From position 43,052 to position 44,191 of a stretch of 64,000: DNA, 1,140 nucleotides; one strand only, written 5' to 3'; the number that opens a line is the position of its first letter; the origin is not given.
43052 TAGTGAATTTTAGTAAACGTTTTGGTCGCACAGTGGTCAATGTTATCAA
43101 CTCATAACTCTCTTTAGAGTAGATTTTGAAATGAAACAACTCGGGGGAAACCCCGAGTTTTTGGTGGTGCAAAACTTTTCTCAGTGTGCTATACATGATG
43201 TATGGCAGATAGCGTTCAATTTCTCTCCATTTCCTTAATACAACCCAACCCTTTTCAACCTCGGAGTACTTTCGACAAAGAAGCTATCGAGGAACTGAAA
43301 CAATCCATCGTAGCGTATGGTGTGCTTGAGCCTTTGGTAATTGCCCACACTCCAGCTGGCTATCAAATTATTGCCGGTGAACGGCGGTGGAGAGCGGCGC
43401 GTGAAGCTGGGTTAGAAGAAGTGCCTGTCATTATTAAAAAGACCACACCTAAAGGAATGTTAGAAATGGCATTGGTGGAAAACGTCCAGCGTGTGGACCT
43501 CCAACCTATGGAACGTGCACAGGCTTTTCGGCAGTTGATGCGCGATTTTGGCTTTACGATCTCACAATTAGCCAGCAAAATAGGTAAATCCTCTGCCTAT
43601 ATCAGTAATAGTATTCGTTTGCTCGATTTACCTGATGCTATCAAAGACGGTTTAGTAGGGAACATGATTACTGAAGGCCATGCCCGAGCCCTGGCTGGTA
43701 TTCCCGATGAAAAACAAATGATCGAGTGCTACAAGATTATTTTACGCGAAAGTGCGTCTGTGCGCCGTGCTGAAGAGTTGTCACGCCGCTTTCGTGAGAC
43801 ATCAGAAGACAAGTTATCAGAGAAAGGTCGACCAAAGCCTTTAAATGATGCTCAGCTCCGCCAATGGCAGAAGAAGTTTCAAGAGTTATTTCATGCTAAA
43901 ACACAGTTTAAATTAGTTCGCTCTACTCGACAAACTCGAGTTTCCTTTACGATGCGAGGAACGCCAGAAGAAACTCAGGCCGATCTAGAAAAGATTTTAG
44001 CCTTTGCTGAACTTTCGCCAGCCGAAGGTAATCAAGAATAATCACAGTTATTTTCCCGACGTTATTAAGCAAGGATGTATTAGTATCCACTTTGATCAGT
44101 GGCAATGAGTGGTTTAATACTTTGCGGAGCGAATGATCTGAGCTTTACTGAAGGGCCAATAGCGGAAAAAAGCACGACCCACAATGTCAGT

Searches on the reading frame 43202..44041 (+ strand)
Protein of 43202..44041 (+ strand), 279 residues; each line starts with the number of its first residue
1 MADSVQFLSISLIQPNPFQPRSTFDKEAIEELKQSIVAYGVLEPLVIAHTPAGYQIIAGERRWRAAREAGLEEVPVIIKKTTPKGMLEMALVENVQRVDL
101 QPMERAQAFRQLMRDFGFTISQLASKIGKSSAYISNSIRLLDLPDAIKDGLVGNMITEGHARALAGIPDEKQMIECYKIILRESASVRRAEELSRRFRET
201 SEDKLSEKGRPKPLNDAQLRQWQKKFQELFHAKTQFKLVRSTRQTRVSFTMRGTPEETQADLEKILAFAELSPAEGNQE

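Call 86: search_protein_families(library=pfam, proteins=[window:43202-44041:+], max_evalue=0.001)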
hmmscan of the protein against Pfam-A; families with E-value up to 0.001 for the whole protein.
window:43202-44041:+ (279 aa): 2 families
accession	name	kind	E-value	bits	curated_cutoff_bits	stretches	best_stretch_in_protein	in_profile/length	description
PF02195.25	ParB_N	-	2.8e-33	114.3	26.3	1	4-96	2-95/95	ParB N-terminal domain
PF17762.8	HTH_ParB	-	6e-30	103.8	22.6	1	99-197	2-100/102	ParB HTH domain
